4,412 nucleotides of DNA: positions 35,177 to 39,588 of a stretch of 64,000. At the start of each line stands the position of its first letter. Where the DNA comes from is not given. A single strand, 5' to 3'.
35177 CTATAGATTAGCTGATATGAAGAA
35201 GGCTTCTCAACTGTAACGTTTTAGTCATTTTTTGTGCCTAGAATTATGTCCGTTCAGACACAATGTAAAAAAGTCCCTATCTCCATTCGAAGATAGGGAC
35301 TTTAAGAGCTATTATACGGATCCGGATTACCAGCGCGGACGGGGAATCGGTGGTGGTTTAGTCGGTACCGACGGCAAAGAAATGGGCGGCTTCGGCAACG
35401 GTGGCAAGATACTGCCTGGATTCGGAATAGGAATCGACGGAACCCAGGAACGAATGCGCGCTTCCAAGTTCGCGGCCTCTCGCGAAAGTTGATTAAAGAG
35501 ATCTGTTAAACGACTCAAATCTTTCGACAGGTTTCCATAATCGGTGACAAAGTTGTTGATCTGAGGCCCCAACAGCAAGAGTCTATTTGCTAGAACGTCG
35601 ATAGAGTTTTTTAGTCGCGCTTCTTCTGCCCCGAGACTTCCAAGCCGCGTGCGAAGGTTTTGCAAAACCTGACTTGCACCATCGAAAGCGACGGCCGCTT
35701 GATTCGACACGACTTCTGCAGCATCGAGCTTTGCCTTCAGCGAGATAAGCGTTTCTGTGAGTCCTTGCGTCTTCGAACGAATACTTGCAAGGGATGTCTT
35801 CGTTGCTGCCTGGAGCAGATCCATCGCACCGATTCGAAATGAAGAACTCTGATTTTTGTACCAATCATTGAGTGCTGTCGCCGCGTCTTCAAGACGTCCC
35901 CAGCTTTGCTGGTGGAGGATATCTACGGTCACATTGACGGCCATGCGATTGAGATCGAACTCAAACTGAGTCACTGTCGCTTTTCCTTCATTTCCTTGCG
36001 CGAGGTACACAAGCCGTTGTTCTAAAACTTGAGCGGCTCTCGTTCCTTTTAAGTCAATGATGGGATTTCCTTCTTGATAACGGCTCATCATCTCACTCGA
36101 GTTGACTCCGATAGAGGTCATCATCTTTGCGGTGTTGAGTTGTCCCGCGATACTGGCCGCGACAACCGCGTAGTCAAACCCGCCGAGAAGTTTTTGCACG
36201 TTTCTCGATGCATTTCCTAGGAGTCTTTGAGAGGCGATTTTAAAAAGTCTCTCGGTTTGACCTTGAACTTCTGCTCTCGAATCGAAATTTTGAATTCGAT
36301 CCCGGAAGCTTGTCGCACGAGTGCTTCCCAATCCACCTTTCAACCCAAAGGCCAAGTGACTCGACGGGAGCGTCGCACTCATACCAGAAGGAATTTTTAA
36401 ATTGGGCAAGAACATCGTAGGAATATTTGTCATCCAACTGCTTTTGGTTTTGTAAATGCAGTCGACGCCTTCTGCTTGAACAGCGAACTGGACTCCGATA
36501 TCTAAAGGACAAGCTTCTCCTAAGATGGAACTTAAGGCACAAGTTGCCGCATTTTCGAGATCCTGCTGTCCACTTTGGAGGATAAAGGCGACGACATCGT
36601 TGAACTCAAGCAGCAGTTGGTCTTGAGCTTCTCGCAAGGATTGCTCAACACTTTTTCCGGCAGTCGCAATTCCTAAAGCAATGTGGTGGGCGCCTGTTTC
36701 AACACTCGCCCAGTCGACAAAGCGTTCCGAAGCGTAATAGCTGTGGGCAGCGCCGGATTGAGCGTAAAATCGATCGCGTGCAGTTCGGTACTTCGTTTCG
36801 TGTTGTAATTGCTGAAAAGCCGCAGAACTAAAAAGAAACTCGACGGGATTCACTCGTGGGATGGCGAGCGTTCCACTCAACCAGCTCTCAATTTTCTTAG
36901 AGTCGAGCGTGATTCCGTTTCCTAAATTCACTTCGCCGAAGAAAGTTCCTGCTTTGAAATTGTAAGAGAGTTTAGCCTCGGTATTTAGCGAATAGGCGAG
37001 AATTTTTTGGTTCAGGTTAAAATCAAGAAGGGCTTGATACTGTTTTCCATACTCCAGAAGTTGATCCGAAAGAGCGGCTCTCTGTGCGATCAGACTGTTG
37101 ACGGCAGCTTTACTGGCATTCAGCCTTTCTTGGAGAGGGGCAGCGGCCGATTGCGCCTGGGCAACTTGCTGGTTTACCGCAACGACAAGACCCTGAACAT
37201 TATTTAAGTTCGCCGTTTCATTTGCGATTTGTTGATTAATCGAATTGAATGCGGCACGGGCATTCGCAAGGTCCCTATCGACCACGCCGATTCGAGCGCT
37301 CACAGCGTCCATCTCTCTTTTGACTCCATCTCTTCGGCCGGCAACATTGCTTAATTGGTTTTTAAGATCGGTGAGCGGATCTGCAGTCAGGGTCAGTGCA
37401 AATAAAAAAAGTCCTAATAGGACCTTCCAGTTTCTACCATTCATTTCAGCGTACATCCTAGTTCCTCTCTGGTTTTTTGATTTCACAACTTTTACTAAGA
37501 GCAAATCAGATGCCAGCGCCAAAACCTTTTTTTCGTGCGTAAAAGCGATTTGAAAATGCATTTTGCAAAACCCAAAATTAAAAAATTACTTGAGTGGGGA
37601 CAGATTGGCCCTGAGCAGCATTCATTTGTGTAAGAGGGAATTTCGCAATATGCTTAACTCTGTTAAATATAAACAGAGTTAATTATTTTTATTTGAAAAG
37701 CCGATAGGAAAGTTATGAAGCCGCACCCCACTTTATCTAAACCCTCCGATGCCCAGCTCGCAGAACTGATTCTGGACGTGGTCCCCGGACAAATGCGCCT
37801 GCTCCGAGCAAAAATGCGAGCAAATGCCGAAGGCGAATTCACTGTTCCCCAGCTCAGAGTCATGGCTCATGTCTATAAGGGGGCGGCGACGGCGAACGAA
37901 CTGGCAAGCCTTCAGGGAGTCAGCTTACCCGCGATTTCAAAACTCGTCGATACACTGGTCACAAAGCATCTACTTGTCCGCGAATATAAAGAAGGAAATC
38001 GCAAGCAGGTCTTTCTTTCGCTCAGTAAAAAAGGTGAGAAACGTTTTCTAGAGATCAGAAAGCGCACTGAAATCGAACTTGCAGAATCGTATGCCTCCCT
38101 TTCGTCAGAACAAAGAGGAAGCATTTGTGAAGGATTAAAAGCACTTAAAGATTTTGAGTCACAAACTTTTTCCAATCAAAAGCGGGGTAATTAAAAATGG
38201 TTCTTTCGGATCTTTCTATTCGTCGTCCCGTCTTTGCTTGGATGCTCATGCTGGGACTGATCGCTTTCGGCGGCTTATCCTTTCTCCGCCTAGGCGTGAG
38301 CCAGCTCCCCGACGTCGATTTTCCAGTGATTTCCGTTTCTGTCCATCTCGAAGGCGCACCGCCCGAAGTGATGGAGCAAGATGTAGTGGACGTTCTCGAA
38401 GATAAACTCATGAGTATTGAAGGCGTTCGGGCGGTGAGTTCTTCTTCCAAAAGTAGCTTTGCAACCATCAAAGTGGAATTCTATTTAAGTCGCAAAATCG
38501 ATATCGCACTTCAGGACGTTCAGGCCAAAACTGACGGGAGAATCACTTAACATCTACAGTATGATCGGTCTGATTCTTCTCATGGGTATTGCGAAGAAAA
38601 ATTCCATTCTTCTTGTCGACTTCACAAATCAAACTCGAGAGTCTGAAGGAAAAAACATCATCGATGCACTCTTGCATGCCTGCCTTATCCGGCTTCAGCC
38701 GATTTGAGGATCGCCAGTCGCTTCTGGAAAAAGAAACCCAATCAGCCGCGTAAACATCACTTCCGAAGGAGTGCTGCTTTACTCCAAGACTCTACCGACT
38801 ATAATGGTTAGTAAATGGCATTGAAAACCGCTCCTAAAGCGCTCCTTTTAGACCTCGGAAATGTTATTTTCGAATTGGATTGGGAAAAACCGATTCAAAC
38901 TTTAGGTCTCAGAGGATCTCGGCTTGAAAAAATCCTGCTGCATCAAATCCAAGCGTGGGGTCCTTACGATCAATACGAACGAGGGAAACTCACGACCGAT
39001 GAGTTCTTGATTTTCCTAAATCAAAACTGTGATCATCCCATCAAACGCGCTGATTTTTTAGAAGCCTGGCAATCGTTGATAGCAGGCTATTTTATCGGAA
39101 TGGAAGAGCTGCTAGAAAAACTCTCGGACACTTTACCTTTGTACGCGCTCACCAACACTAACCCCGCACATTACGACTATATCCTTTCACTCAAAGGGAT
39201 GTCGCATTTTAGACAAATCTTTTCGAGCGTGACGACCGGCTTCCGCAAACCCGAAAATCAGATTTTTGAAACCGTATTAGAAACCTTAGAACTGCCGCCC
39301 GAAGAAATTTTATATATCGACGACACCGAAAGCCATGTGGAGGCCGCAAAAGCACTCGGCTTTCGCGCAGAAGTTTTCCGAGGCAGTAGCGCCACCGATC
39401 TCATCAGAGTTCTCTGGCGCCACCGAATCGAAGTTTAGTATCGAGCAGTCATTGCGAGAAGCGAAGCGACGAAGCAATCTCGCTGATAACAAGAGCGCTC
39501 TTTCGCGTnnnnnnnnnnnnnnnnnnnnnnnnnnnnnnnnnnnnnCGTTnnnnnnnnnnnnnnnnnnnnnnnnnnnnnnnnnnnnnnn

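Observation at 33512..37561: Operon of a coiled-coil/proline-tailed secreted protein, a 406-aa prepilin-motif protein and a small proline-rich membrane protein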

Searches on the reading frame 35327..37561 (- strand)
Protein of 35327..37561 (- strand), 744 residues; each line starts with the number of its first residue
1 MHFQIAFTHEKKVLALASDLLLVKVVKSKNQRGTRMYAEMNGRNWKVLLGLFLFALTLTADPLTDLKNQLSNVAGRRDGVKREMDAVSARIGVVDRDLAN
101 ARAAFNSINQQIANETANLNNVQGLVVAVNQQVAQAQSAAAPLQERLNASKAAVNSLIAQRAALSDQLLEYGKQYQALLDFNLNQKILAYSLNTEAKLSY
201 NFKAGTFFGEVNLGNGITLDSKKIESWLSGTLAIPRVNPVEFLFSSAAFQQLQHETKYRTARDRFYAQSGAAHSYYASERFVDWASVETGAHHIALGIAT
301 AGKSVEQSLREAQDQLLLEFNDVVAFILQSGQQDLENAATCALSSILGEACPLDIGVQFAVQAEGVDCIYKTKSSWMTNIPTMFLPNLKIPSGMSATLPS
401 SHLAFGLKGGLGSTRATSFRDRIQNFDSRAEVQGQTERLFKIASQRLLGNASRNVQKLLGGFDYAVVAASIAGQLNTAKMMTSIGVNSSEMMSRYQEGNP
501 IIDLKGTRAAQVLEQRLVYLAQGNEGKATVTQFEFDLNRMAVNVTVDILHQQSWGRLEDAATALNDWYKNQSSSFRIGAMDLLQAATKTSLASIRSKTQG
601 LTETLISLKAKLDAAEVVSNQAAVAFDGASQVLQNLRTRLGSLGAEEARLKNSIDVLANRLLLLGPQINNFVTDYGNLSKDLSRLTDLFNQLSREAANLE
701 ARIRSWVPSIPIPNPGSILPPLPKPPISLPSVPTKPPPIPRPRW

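Call 3: search_protein_families(library=pfam, proteins=[window:35327-37561:-], max_evalue=1)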
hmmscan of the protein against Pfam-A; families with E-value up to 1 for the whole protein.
window:35327-37561:- (744 aa): 15 families
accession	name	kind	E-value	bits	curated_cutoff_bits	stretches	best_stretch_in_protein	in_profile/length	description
PF07889.17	DUF1664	-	0.00014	22.4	34.6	1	63-138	43-115/124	Protein of unknown function (DUF1664)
PF13870.11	CCDC113_CCDC96_CC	-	0.0011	19.2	31.6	1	82-172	49-139/177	CCDC113/CCDC96, coiled-coil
PF19220.6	Rod_CreS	-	0.0016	18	100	1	64-168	23-127/359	Crescentin, rod domain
PF05911.16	FPP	-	0.011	14.4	40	1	82-177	706-801/871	Filament-like plant protein, long coiled-coil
PF10498.14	IFT57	-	0.021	14.3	40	0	64-140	250-326/360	Intra-flagellar transport protein 57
PF00038.26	Filament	-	0.054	13.5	40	1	85-190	199-303/313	Intermediate filament protein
PF11559.13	ADIP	-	0.078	13.5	34.3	0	632-703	53-124/151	Afadin- and alpha -actinin-Binding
PF17675.6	APG6_N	-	0.1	13.4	45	0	66-177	14-127/132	Apg6 coiled-coil region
PF09311.16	Rab5-bind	-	0.17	11.7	33.6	1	79-157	201-275/307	Rabaptin-like protein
PF25762.1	HAUS1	-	0.24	11.6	40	0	64-152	110-198/236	HAUS augmin-like complex subunit 1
PF18595.6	Nuf2_DHR10-like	-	0.41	11.1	28.4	0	109-169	28-88/117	Nuf2, DHR10-like domain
PF05335.18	DUF745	-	0.42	10.7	33.3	0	585-645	94-153/183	Protein of unknown function (DUF745)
PF09304.16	Cortex-I_coil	-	0.68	10.6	60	0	646-705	3-62/107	Cortexillin coiled-coil region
PF14712.11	Snapin_Pallidin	-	0.88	10.5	29.6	0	586-651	17-82/89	Snapin/Pallidin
PF02403.27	Seryl_tRNA_N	-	1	10.1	28.2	0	59-121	44-106/108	Seryl-tRNA synthetase N-terminal domain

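Call 4: search_protein_families(library=ncbifam, proteins=[window:35327-37561:-], max_evalue=1)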
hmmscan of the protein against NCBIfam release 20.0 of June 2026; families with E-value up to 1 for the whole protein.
window:35327-37561:- (744 aa): 17 families
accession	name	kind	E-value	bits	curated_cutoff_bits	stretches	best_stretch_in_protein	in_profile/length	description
TIGR02169.1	SMC_prok_A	equivalog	1e-09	36.7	729.4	2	63-173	740-848/1165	chromosome segregation protein SMC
TIGR02168.1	SMC_prok_B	equivalog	1.2e-08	33.2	567.35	2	63-177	821-935/1181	chromosome segregation protein SMC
NF045487.1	ASRP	equivalog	1.4e-07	30.6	300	2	62-189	150-280/593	archaea-specific SMC-related protein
NF038218.1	IcmG_DotF_IVB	equivalog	0.00018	21.3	200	1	617-704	103-190/266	type IVB secretion system protein IcmG/DotF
TIGR04523.1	Mplasa_alph_rch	subfamily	0.0012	16.9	270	1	64-177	298-409/745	helix-rich protein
NF041034.1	Rad50_Sulf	equivalog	0.0026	15.7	1000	1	552-704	517-673/872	DNA double-strand break repair ATPase Rad50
NF041035.1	Rad50_Halo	equivalog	0.0034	15.8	1000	1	66-171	291-396/883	DNA double-strand break repair ATPase Rad50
NF038350.1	taxis_HmpF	equivalog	0.0035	15.8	200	1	65-157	456-548/553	pilus motility taxis protein HmpF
TIGR00996.1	Mtu_fam_mce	paralog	0.0074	15.5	140.5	2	97-169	175-247/291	MCE family protein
NF002572.0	PRK02224.1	equivalog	0.016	13.5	1087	1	65-175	290-400/888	DNA double-strand break repair ATPase Rad50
NF052320.1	Cbp1_fam_LP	subfamily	0.11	12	90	1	78-166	78-165/286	Cbp1 family collagen-binding glycoprotein adhesin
NF047515.1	SpiroCoCo_C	equivalog_domain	0.11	11.6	125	1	90-167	115-195/313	SpiroCoCo family coiled-coil protein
TIGR04320.1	Surf_Exclu_PgrA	domain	0.12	11.7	70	1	66-167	254-358/360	SEC10/PgrA surface exclusion domain-containing protein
TIGR02338.1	gimC_beta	equivalog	0.17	11.8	73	1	71-179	6-108/110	prefoldin subunit beta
NF045780.1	TrlF_fam_ATP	equivalog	0.21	10.2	350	1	76-192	520-641/944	TrlF family AAA-like ATPase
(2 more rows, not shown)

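Call 13: find_homologous_proteins(query=window:35330-37456:-)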
Query window:35330-37456:- (709 aa): 5 proteins with E <= 0.001 among 8000 candidates.
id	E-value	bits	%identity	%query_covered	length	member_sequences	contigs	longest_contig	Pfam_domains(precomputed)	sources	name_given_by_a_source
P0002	0.0e+0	1549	100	100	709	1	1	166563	PF24161.2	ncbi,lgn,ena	-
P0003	1.4e-207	710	49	95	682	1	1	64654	PF09762.15,PF28256.1,PF07926.18,PF23649.2,PF19220.7,PF07889.18,PF06160.18,PF24161.2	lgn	-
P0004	4.0e-118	414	36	97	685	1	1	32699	-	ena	-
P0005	8.3e-117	410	41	68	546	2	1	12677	-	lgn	-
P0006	7.8e-4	36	31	15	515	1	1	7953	-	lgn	-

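Call 14: find_encoding_contigs(protein=P0003, flank=10000)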
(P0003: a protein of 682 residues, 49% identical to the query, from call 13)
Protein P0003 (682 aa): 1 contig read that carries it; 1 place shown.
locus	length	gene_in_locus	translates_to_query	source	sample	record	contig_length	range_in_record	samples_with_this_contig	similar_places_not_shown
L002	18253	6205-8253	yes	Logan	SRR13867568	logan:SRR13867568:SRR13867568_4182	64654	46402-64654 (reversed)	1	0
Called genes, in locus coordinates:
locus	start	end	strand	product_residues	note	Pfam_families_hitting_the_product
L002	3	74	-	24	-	?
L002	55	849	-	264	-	-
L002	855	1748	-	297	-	PF00126:HTH_1, PF03466:LysR_substrate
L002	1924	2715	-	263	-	PF00106:adh_short, PF08659:KR, PF23441:SDR (weak), PF13561:adh_short_C2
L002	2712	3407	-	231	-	PF01965:DJ-1_PfpI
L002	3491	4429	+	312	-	PF00126:HTH_1, PF03466:LysR_substrate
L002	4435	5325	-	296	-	PF00485:PRK (weak), PF13238:AAA_18 (faint)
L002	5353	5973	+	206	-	PF13489:Methyltransf_23, PF01209:Ubie_methyltran, PF08241:Methyltransf_11, PF08242:Methyltransf_12, PF13649:Methyltransf_25, PF13847:Methyltransf_31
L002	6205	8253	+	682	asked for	PF07889:DUF1664 (faint), PF24161:CCDC39, PF28256:CCDC171 (weak), PF06160:EzrA (faint), PF07926:TPR_MLP1_2 (faint), PF09762:CCDC93_CC (faint), PF19220:Rod_CreS (faint), PF23649:FKBP15 (faint)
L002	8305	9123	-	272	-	-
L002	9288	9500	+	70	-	-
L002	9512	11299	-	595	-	PF17773:UPF0176_N, PF00581:Rhodanese, PF00849:PseudoU_synth_2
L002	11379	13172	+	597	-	PF03193:RsgA_GTPase (faint), PF03308:MeaB (faint), PF00005:ABC_tran, PF01926:MMR_HSR1 (faint), PF02463:SMC_N (faint), PF12848:ABC_tran_Xtn (weak), PF00005:ABC_tran, PF16326:ABC_tran_CTD, +3 more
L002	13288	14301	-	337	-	PF00089:Trypsin (faint), PF13365:Trypsin_2 (faint)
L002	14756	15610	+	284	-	PF01844:HNH (weak)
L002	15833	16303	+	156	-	-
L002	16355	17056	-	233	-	PF00535:Glycos_transf_2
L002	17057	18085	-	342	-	PF01073:3Beta_HSD, PF01370:Epimerase, PF02719:Polysacc_synt_2, PF04321:RmlD_sub_bind, PF05368:NmrA (faint), PF07993:NAD_binding_4, PF16363:GDP_Man_Dehyd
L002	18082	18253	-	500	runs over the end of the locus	PF00483:NTP_transferase, PF12804:NTP_transf_3 (weak), PF00535:Glycos_transf_2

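Call 15: find_encoding_contigs(protein=P0004, flank=10000)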
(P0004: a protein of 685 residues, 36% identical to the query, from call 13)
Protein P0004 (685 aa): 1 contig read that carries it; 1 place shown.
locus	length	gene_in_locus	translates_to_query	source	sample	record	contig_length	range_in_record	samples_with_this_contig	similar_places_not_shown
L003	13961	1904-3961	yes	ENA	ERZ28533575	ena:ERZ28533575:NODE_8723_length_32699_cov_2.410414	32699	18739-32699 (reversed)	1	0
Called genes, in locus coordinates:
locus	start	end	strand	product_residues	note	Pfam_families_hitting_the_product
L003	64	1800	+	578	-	PF04389:Peptidase_M28, PF01546:Peptidase_M20 (weak)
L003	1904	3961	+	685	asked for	-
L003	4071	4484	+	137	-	-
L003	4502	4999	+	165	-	-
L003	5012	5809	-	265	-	-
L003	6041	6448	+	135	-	-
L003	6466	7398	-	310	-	-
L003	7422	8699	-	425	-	PF00496:SBP_bac_5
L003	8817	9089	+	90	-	PF00216:Bac_DNA_binding, PF14908:HU-CCDC81_euk_1 (weak), PF18291:HU-HIG (weak)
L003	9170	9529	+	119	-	PF02675:AdoMet_dc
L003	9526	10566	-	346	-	PF00487:FA_desaturase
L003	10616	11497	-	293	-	PF00657:Lipase_GDSL, PF13472:Lipase_GDSL_2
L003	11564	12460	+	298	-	PF00460:Flg_bb_rod, PF22692:LlgE_F_G_D1, PF06429:Flg_bbr_C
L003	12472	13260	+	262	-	PF00460:Flg_bb_rod, PF22692:LlgE_F_G_D1, PF06429:Flg_bbr_C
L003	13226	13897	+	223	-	PF13144:ChapFlgA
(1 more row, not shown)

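Call 16: find_encoding_contigs(protein=P0005, flank=10000)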
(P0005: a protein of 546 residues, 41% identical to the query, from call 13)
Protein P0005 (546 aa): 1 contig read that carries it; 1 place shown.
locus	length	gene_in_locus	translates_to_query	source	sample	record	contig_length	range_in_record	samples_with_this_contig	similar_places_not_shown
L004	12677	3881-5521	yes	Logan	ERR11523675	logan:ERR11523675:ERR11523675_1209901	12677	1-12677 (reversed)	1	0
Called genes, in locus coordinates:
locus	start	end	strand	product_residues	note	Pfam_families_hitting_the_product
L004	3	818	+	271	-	?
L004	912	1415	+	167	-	-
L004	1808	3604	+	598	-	PF00135:COesterase, PF20434:BD-FAE, PF07859:Abhydrolase_3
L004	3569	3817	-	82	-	-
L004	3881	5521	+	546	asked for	-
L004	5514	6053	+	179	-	-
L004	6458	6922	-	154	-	PF02367:TsaE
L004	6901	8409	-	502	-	PF03853:YjeF_N, PF01256:Carb_kinase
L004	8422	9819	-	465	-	PF02878:PGM_PMM_I, PF02879:PGM_PMM_II, PF02880:PGM_PMM_III, PF00408:PGM_PMM_IV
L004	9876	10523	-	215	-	PF07949:YbbR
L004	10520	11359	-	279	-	PF19293:CdaA_N, PF02457:DAC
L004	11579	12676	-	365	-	?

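Call 17: find_encoding_contigs(protein=P0002, flank=10000)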
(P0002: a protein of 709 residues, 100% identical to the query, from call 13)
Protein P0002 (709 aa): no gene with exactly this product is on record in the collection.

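Call 56: search_solved_structures(query=window:35330-37456:-, max_evalue=1)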
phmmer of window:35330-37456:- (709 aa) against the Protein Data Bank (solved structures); distinct sequences matched with E-value up to 1: 4.
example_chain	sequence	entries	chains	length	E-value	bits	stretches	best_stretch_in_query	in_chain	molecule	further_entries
6gaj_A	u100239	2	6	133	0.53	12.1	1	42-133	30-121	Outer capsid protein sigma-1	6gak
7o77_A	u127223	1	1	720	0.8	11.5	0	560-645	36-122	Poly(Beta-D-mannuronate) lyase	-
7o7t_A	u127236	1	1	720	0.81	11.5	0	560-645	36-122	Poly(Beta-D-mannuronate) lyase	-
2wpr_A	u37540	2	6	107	0.83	11.5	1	32-99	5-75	TRIMERIC AUTOTRANSPORTER ADHESIN FRAGMENT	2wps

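Call 94: search_protein_families(library=padloc, proteins=[window:35330-37456:-], max_evalue=0.001)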
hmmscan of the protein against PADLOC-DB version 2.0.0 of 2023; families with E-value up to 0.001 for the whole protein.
window:35330-37456:- (709 aa): 5 families
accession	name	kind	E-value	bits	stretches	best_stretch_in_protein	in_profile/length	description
PDLC00580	JetC3|JetC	-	9.7e-06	22.1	0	29-119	329-419/1068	DUF3584 domain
PDLC03859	LmuB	-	1.7e-05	22.3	0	29-159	377-497/611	-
PDLC00006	DruC1|DruC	-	5.4e-05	19.9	0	31-148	180-297/626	Unknown function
PDLC00551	JetC2|JetC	-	6.8e-05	18.9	0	29-143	870-982/1365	DUF3584 domain; MukB-like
PDLC03865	LmuB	-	8.6e-05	18.9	0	29-154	627-744/1007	-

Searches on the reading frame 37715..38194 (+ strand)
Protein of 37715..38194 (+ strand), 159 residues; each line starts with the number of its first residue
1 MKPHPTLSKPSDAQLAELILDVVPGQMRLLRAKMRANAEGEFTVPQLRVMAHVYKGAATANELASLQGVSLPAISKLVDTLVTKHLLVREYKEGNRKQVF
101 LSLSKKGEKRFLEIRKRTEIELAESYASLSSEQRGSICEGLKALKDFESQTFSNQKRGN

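Call 12: search_protein_families(library=pfam, proteins=[window:37715-38194:+], max_evalue=0.001)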
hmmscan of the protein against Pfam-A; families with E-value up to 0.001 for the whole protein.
window:37715-38194:+ (159 aa): 3 families
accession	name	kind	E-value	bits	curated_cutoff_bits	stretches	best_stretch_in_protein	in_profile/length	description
PF12802.13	MarR_2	-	2.3e-06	28.1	27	1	43-90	4-53/61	MarR family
PF01047.28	MarR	-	2.4e-05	24.6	24.6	1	43-99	2-59/59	MarR family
PF13463.12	HTH_27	-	6e-05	23.7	22.2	1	45-107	4-68/68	Winged helix DNA-binding domain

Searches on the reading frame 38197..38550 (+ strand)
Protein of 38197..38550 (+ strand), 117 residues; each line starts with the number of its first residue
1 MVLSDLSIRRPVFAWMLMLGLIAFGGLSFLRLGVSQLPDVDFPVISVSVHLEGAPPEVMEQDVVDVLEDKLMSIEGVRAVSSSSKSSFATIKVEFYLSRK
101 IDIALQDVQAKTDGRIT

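Call 95: search_protein_families(library=pfam, proteins=[window:38197-38550:+], max_evalue=0.01)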
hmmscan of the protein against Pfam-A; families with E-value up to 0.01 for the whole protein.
window:38197-38550:+ (117 aa): 1 family
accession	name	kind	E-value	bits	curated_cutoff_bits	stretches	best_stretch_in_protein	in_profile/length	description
PF00873.25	ACR_tran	-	1.3e-31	109.7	28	1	4-111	2-109/1021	AcrB/AcrD/AcrF family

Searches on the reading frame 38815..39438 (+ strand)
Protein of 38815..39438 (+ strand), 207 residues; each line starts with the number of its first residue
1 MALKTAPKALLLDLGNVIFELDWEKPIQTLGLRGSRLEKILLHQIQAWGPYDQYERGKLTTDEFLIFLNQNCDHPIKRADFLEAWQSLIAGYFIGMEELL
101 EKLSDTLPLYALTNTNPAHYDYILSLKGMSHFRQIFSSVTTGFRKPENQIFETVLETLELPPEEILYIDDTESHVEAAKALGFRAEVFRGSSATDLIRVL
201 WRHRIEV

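Call 12: search_protein_families(library=pfam, proteins=[window:38815-39438:+], max_evalue=0.001)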
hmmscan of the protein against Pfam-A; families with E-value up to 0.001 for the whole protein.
window:38815-39438:+ (207 aa): 3 families
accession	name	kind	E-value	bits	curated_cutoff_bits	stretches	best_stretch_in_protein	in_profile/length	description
PF00702.32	Hydrolase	-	1.8e-12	48.5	26.4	1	93-182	100-191/191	haloacid dehalogenase-like hydrolase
PF13419.12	HAD_2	-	7.4e-12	46.2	23.8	1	60-184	44-174/178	Haloacid dehalogenase-like hydrolase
PF13242.12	Hydrolase_like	-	0.00023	21.4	22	1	143-185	2-45/75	HAD-hyrolase-like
